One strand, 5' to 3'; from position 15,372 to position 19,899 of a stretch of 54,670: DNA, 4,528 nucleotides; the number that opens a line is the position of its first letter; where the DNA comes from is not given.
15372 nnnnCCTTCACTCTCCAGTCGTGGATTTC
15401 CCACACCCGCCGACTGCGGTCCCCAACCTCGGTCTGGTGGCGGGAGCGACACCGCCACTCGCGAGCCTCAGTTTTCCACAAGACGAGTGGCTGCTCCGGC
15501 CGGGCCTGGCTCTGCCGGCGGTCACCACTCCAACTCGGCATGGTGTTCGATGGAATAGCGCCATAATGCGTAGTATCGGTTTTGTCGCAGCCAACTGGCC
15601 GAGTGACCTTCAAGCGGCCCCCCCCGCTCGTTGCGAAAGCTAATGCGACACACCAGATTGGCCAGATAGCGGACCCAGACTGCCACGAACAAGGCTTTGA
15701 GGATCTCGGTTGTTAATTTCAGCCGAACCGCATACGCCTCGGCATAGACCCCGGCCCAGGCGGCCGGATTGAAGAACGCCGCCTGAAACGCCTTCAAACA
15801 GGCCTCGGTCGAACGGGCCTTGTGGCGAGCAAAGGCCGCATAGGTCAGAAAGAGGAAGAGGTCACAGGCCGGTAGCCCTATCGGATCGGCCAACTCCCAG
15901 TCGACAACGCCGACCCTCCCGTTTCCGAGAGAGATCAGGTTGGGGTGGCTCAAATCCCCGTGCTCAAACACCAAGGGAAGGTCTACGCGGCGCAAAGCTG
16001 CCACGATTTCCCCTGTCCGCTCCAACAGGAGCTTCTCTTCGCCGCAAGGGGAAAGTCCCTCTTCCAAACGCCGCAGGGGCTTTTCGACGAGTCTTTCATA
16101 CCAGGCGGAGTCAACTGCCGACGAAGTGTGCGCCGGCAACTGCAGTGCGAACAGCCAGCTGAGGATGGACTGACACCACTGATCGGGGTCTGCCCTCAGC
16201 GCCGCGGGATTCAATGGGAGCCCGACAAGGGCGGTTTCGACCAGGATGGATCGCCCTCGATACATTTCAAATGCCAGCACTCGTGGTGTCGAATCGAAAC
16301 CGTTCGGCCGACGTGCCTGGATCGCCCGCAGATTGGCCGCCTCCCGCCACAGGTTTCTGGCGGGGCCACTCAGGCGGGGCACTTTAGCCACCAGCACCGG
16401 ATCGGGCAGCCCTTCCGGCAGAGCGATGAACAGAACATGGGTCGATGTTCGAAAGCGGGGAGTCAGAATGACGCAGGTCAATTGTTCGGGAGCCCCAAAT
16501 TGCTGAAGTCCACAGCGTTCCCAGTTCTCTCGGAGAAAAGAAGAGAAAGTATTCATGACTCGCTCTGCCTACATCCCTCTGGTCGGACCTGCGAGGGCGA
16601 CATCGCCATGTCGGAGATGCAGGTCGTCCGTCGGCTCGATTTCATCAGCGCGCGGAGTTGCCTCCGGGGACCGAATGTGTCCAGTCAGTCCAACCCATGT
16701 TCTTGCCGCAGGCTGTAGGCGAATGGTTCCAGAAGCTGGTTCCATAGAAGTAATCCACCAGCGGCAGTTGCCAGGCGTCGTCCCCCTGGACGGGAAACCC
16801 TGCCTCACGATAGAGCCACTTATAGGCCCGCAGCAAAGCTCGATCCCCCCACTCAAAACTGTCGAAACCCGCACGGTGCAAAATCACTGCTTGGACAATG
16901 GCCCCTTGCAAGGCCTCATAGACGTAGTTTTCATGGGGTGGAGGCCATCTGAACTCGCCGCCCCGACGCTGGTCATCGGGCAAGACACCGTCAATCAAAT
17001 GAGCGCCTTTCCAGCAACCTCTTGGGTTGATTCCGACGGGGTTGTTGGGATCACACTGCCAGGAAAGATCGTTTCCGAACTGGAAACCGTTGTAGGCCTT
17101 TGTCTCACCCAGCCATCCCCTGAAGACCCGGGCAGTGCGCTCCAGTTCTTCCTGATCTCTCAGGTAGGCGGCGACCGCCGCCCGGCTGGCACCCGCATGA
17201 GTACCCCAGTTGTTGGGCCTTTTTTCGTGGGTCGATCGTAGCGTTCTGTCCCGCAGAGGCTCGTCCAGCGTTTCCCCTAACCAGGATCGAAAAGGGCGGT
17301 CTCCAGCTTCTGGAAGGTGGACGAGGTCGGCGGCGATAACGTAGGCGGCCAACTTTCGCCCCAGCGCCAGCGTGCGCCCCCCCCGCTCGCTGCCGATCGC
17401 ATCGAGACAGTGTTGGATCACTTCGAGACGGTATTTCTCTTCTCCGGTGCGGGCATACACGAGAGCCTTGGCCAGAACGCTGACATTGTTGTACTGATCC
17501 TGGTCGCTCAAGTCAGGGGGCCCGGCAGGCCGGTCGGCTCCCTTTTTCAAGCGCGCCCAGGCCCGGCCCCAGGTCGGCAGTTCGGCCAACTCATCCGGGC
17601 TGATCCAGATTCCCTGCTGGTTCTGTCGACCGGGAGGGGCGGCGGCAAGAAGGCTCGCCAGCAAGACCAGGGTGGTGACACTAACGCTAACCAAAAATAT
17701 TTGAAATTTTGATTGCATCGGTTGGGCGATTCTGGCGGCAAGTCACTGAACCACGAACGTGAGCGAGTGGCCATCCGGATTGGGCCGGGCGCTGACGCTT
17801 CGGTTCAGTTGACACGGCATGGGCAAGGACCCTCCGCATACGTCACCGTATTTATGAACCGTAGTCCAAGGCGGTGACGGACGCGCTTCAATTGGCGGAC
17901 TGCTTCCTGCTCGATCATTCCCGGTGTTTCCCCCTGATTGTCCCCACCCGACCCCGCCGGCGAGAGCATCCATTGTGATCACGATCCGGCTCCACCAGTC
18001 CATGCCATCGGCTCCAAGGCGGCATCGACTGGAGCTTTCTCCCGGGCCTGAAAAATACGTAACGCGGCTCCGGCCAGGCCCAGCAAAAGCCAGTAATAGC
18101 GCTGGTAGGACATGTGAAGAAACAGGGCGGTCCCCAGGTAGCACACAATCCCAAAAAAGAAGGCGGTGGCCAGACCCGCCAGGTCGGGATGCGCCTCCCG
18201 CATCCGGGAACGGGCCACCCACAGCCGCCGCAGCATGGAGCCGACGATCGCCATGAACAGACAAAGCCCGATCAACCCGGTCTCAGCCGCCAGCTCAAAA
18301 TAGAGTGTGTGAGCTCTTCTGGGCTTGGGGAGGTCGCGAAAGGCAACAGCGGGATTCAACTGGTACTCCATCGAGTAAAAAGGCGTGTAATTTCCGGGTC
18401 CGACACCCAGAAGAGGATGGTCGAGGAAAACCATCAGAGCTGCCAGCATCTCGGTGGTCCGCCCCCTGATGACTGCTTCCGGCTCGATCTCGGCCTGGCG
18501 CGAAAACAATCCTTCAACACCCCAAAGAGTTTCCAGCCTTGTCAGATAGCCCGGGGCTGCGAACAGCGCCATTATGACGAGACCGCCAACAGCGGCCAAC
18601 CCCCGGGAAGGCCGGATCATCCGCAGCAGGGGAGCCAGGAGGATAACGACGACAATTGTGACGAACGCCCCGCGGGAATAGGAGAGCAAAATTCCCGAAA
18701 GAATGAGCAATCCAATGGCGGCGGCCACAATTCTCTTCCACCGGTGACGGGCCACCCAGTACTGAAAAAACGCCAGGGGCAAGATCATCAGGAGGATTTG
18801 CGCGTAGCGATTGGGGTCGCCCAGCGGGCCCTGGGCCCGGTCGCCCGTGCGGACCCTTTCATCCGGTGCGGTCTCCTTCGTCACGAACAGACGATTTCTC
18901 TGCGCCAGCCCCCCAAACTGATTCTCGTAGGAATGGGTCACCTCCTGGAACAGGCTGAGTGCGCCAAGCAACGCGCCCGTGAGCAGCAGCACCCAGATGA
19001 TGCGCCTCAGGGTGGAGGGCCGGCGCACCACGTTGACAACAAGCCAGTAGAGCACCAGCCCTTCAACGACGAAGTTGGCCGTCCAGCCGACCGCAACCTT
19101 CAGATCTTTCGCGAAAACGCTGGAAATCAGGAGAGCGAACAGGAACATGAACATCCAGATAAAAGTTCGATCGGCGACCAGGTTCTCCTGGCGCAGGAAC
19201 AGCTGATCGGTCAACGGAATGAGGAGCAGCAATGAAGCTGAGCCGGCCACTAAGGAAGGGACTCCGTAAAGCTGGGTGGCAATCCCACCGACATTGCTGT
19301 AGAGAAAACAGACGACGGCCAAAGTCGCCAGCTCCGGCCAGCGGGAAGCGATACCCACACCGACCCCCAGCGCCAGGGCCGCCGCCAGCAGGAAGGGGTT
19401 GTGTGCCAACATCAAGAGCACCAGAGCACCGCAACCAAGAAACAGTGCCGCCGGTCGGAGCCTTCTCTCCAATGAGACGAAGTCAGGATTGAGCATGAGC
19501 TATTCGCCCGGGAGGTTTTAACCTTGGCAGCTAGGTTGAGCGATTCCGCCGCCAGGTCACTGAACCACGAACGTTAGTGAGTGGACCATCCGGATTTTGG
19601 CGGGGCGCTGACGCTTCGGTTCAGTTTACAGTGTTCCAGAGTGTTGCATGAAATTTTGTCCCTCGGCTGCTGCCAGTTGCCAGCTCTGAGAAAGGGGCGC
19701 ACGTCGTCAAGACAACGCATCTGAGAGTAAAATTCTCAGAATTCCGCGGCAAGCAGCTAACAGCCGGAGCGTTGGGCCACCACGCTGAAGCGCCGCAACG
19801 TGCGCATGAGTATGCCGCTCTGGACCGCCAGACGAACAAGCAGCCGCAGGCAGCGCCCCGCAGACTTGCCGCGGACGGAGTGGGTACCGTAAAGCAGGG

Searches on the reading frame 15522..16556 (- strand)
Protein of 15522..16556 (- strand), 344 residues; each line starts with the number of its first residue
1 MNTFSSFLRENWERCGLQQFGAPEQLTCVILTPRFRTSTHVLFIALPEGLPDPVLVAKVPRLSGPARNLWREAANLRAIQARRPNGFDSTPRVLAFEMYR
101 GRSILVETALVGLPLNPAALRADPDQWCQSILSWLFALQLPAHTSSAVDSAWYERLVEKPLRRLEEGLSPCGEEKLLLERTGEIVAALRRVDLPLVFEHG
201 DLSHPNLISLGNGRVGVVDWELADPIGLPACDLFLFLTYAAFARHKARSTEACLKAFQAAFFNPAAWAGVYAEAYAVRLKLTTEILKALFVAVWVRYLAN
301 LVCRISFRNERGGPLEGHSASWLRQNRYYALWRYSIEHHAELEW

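Call 8: search_protein_families(library=pfam, proteins=[window:15522-16556:-])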
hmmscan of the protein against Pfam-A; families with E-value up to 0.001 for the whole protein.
window:15522-16556:- (344 aa): 1 family
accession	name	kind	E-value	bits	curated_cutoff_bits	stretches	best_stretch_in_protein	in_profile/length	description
PF01636.29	APH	-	1.1e-14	55.2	23.2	1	55-267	23-233/239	Phosphotransferase enzyme family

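Call 20: search_protein_families(library=ncbifam, proteins=[window:15522-16556:-], max_evalue=0.01)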
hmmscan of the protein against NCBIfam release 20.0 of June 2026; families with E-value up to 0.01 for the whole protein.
window:15522-16556:- (344 aa): 2 families
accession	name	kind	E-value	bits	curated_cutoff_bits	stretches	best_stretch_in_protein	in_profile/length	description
NF033068.1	APH_3p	equivalog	4.7e-06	26.3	205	1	64-220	45-200/255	APH(3') family aminoglycoside O-phosphotransferase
NF000029.2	APH_9_Ib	exception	0.002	17.2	675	1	180-245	204-268/330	aminoglycoside O-phosphotransferase APH(9)-Ib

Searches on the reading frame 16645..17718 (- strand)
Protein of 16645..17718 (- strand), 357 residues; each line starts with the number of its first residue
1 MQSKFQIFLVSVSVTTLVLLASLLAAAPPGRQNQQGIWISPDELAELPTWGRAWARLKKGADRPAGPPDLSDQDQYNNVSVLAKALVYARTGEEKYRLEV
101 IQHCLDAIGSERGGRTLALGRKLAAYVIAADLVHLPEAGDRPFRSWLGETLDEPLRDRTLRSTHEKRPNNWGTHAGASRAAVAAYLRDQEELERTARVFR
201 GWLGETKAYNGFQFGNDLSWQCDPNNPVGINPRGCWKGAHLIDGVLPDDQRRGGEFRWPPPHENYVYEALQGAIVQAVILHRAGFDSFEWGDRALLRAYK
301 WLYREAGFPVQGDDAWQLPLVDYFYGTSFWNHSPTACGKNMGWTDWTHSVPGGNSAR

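Call 8: search_protein_families(library=pfam, proteins=[window:16645-17718:-])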
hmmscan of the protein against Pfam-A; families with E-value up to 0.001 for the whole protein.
window:16645-17718:- (357 aa): 1 family
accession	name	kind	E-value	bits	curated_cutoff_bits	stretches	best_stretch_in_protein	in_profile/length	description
PF05426.18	Alginate_lyase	-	2.3e-08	34.3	22.2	1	128-204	128-204/275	Alginate lyase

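Call 10: find_encoding_contigs(protein=window:16645-17718:-, flank=10000, max_places=6)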
Protein window:16645-17718:- (357 aa): no gene with exactly this product is on record in the collection.

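Call 20: search_protein_families(library=ncbifam, proteins=[window:16645-17718:-], max_evalue=0.01)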
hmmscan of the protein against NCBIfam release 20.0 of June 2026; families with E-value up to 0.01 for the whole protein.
window:16645-17718:- (357 aa): 0 families

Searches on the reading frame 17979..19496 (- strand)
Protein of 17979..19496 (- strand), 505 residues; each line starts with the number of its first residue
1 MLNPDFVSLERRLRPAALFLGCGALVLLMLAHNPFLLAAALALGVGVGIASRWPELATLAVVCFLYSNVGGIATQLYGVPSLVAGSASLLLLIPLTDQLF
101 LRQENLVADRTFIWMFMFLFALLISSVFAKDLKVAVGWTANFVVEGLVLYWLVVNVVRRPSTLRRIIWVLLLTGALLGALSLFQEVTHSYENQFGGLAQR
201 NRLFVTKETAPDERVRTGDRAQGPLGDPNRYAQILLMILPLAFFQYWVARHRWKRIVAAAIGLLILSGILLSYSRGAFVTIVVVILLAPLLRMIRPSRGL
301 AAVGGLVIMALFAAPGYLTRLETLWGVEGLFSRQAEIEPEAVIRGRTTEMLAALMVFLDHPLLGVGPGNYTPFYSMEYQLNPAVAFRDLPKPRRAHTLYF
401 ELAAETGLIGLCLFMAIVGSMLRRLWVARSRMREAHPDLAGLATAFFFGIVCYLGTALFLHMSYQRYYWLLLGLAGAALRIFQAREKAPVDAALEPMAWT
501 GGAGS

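Call 8: search_protein_families(library=pfam, proteins=[window:17979-19496:-])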
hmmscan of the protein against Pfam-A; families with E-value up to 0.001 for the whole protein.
window:17979-19496:- (505 aa): 1 family
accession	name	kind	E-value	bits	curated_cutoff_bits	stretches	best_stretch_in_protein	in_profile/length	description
PF04932.20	Wzy_C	-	6e-17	62.3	31.7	1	263-415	4-149/149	O-Antigen ligase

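Call 27: list_cluster_members(proteins=[window:17979-19496:-, window:15522-16556:-, window:14110-15375:-, window:25512-27293:-, window:27576-29165:-, window:30437-31288:-, window:31525-33834:-, window:13470-14180:-, window:24250-25548:-, window:16645-17718:-])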
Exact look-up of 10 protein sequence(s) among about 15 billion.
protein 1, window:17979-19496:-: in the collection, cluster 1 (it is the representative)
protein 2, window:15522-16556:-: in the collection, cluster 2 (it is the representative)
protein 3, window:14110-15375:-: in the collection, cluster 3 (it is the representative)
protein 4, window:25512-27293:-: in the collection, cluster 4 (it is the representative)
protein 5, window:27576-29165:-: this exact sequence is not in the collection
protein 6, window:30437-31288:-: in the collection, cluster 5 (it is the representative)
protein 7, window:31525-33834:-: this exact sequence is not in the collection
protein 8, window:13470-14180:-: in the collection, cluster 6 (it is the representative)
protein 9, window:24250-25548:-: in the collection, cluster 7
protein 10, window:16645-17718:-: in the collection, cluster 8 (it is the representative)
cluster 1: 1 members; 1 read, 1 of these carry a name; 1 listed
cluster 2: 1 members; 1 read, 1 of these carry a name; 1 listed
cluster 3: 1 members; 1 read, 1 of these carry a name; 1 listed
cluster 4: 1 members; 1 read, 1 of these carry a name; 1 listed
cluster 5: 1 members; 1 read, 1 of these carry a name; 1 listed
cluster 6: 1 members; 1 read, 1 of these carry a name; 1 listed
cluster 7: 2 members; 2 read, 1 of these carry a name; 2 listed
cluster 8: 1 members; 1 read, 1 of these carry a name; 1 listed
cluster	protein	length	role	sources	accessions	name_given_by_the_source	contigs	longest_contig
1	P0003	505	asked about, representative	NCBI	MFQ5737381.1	MAG: O-antigen ligase family protein [Acidobacteriota bacterium]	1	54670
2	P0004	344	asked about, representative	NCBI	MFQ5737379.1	MAG: aminoglycoside phosphotransferase family protein [Acidobacteriota bacterium]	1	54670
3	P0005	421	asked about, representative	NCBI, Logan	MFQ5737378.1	MAG: glycosyltransferase [Acidobacteriota bacterium]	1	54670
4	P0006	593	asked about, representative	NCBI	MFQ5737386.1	MAG: phosphotransferase family protein [Acidobacteriota bacterium]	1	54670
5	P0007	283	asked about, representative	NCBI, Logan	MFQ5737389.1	MAG: hypothetical protein ACE5JX_00115 [Acidobacteriota bacterium]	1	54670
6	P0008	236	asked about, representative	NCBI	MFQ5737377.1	MAG: hypothetical protein ACE5JX_00055 [Acidobacteriota bacterium]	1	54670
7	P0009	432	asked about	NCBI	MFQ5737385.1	MAG: glycosyltransferase [Acidobacteriota bacterium]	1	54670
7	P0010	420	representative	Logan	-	-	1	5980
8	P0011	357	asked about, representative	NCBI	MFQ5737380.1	MAG: alginate lyase family protein [Acidobacteriota bacterium]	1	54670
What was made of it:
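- The window is the whole contig of NCBI MAG 'Acidobacteriota bacterium' ACE5JX (call 27). None of the five window copies was called as an ORF by the depositor's annotation, as inferred from consecutive protein accessions and locus tags (call 27).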

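Call 28: find_encoding_contigs(protein=P0007, flank=10000)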
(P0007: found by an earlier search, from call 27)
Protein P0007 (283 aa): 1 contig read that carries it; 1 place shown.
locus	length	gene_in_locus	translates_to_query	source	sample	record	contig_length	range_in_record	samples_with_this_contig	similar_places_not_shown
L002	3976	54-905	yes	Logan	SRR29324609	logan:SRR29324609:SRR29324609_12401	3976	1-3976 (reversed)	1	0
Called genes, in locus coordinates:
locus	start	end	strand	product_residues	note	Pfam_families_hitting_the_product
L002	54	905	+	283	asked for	-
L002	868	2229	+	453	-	-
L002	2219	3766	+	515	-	PF01943:Polysacc_synt, PF13440:Polysacc_synt_3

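Call 29: find_encoding_contigs(protein=P0010, flank=10000)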
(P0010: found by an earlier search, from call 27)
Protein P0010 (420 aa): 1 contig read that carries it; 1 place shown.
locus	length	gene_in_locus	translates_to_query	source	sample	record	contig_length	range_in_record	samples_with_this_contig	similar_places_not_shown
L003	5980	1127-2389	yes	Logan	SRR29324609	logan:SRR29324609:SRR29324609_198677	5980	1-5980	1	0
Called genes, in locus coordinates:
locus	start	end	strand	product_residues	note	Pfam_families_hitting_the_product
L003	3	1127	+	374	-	?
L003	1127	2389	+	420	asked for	PF13439:Glyco_transf_4, PF20706:GT4-conflict, PF00534:Glycos_transf_1, PF13692:Glyco_trans_1_4, PF13524:Glyco_trans_1_2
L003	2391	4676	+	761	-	PF02706:Wzz, PF13807:GNVR (weak), PF10609:ParA (weak), PF13614:AAA_31 (weak)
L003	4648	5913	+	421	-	-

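Call 41: find_homologous_proteins(query=P0003, max_evalue=1e-20)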
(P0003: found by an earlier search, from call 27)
Query P0003 (505 aa): 247 proteins with E <= 1e-20 among 8000 candidates; the best 120 are listed.
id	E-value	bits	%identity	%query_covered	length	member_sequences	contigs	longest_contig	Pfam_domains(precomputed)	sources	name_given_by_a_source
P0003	0.0e+0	1102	100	100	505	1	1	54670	PF04932.21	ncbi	ncbi:MAG: O-antigen ligase family protein [Acidobacteriota bacterium]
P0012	7.1e-148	512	55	86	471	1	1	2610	PF04932.21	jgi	jgi:hypothetical protein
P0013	3.8e-145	503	51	94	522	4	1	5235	PF04932.21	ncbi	-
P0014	3.5e-143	496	50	94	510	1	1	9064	PF04932.21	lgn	-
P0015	8.6e-143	495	52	95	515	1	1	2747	PF04932.21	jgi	-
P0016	1.2e-140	488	55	88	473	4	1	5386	PF04932.21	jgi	jgi:hypothetical protein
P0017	5.9e-140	486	51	88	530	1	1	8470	PF04932.21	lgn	-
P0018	7.0e-139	482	53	86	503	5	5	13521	PF04932.21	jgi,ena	jgi:putative inorganic carbon (HCO3(-)) transporter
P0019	6.5e-138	479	51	95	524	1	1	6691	PF04932.21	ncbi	-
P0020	7.3e-138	479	51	93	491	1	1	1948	PF04932.21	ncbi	-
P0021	1.6e-137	478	52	85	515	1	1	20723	PF04932.21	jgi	jgi:hypothetical protein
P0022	4.7e-137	476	51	88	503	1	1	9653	PF04932.21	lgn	-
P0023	2.0e-136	474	53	86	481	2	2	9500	PF04932.21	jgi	jgi:putative inorganic carbon (HCO3(-)) transporter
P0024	6.1e-136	473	51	91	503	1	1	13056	PF04932.21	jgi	jgi:putative inorganic carbon (HCO3(-)) transporter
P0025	6.5e-136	472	53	86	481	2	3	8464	PF04932.21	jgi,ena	jgi:putative inorganic carbon (HCO3(-)) transporter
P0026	9.6e-136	472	50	94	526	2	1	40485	PF04932.21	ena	-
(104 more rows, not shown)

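Call 42: find_encoding_contigs(protein=P0021, flank=10000, max_places=2)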
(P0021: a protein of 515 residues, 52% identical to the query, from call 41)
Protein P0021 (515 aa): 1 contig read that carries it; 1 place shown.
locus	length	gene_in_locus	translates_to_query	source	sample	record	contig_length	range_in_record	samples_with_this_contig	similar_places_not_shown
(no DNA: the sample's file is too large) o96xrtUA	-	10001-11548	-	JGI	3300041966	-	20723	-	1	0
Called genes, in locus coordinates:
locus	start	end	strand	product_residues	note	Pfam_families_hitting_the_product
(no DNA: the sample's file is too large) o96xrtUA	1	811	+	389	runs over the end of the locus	PF13506:Glyco_transf_21, PF00535:Glycos_transf_2, PF10111:Glyco_tranf_2_2 (weak), PF13641:Glyco_tranf_2_3, PF13632:Glyco_trans_2_3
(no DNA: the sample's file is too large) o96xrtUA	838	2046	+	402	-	-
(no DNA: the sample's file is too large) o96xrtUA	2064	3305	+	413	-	PF00534:Glycos_transf_1, PF13692:Glyco_trans_1_4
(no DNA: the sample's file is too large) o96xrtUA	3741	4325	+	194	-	PF13692:Glyco_trans_1_4, PF00534:Glycos_transf_1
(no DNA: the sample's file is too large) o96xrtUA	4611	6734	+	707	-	PF01408:GFO_IDH_MocA, PF22725:GFO_IDH_MocA_C3, PF00106:adh_short, PF01073:3Beta_HSD, PF01370:Epimerase, PF02719:Polysacc_synt_2, PF04321:RmlD_sub_bind, PF05368:NmrA, +5 more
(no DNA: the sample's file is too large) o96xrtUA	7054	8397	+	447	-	-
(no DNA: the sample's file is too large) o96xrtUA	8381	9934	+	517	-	PF01943:Polysacc_synt, PF13440:Polysacc_synt_3, PF01554:MatE (weak)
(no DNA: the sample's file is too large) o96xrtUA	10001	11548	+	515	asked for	PF04932:Wzy_C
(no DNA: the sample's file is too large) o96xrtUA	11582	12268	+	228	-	-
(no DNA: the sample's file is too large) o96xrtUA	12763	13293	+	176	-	PF01636:APH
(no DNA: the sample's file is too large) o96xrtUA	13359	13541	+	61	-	?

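Call 43: find_encoding_contigs(protein=P0018, flank=10000, max_places=2)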
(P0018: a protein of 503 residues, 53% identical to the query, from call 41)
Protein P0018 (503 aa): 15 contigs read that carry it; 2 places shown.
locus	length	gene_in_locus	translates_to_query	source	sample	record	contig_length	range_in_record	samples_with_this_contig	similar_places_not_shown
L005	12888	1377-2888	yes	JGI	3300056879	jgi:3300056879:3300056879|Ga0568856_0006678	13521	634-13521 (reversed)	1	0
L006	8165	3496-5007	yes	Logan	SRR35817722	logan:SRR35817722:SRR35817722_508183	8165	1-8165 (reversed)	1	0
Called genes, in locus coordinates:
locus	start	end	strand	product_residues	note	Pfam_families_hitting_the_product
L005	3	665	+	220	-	?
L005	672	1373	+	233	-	PF02223:Thymidylate_kin (faint)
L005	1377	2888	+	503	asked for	PF04932:Wzy_C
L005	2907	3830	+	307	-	-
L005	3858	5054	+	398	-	-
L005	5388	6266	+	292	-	-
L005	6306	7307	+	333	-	PF01522:Polysacc_deac_1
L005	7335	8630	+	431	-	PF13439:Glyco_transf_4, PF20706:GT4-conflict (weak), PF00534:Glycos_transf_1, PF13692:Glyco_trans_1_4, PF13524:Glyco_trans_1_2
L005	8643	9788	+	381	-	PF13506:Glyco_transf_21 (weak), PF00535:Glycos_transf_2, PF13641:Glyco_tranf_2_3, PF13632:Glyco_trans_2_3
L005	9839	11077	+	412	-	PF05426:Alginate_lyase (weak)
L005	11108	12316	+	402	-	PF02333:Phytase (weak)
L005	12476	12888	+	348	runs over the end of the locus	?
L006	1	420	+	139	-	?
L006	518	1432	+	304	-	-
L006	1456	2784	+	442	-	PF02223:Thymidylate_kin (weak)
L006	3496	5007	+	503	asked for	PF04932:Wzy_C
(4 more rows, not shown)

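Call 44: find_encoding_contigs(protein=P0026, flank=10000, max_places=2)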
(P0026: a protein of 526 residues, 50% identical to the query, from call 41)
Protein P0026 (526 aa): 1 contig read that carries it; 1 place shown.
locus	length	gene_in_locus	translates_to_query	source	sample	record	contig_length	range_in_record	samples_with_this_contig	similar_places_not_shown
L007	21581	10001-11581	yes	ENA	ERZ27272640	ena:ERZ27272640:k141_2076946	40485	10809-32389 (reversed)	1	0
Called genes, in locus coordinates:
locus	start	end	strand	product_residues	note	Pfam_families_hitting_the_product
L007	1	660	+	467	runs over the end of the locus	PF02223:Thymidylate_kin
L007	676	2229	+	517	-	PF01943:Polysacc_synt, PF13440:Polysacc_synt_3, PF01554:MatE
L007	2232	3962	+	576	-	PF01636:APH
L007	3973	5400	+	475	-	PF00884:Sulfatase, PF01663:Phosphodiest, PF16347:SGSH_C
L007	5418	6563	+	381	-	-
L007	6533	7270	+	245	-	PF02223:Thymidylate_kin (faint)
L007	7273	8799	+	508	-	PF02737:3HCDH_N (faint), PF03446:NAD_binding_2 (faint), PF03721:UDPG_MGDP_dh_N, PF00984:UDPG_MGDP_dh, PF03720:UDPG_MGDP_dh_C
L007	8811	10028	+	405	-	PF00534:Glycos_transf_1, PF13692:Glyco_trans_1_4, PF13524:Glyco_trans_1_2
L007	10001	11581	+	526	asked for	PF04932:Wzy_C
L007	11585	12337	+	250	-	-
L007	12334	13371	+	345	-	PF01636:APH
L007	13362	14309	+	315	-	-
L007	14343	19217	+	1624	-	PF00668:Condensation, PF00501:AMP-binding, PF13193:AMP-binding_C, PF00550:PP-binding, PF00685:Sulfotransfer_1 (faint), PF13469:Sulfotransfer_3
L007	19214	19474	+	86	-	PF00550:PP-binding (weak)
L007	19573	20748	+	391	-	-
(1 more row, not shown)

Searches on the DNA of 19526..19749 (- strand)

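Call 66: search_dna_similar(query=window:19526-19749:-, collection=plasmids, mode=distant, max_evalue=0.01, max_rows=10)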
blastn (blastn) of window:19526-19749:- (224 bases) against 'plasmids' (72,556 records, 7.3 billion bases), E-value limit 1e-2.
No match.

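Call 67: search_dna_similar(query=window:19526-19749:-, collection=phages, mode=distant, max_evalue=0.01, max_rows=10)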
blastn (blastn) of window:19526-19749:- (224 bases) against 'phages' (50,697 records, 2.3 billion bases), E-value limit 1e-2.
No match.
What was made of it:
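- Plasmids and phages (calls 66, 67).
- Tried and rejected: blastn of the longest copy against plasmids and phages: no match (calls 66, 67).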
